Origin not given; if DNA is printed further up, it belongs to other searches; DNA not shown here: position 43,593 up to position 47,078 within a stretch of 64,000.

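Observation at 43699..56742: Bat-like MoxR / DUF58 / triple-MIDAS membrane operon that ends in two large dedicated lipoproteins: a candidate undescribed envelope machine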

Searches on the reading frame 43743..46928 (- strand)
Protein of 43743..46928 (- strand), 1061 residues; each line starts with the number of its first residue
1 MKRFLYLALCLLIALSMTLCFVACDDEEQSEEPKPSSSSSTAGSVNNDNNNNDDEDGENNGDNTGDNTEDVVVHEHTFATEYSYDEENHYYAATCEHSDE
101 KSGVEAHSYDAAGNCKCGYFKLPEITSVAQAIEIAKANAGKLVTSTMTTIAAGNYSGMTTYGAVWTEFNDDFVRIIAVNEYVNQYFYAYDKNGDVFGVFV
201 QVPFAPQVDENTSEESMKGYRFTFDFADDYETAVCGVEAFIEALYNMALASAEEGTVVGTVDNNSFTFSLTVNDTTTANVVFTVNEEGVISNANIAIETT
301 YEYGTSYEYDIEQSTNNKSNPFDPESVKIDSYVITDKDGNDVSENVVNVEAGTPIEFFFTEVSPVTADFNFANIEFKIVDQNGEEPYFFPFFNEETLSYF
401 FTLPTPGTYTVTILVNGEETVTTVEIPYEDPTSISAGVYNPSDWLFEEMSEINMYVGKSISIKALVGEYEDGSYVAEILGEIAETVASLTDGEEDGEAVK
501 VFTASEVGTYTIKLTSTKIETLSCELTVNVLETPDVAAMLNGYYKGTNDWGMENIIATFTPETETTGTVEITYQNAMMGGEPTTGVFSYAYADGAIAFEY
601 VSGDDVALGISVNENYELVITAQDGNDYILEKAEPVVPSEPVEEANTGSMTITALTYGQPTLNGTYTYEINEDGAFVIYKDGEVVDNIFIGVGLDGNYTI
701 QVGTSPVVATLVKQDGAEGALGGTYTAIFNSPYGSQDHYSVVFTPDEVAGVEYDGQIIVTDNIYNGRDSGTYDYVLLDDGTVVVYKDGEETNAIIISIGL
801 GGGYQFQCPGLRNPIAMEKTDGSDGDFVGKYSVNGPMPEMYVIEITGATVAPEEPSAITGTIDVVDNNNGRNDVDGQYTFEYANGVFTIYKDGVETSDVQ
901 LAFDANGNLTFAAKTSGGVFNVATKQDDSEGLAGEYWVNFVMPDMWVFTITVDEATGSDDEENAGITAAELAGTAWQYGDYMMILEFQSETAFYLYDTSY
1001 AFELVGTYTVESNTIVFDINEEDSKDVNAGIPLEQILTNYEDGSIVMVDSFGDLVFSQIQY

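Call 5: search_protein_families(library=pfam, proteins=[window:43743-46928:-], max_evalue=0.01)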
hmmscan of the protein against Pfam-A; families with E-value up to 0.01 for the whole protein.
window:43743-46928:- (1061 aa): 0 families

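Call 6: search_protein_families(library=ncbifam, proteins=[window:43743-46928:-], max_evalue=0.01)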
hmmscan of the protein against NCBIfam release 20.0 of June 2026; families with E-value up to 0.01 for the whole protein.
window:43743-46928:- (1061 aa): 0 families

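Call 59: search_protein_families(library=padloc, proteins=[window:43743-46928:-], max_evalue=0.001)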
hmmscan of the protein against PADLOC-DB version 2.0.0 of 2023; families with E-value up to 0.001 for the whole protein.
window:43743-46928:- (1061 aa): 0 families

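Call 78: search_solved_structures(query=window:43743-46928:-, max_evalue=1)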
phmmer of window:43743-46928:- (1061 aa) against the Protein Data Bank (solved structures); distinct sequences matched with E-value up to 1: 0.
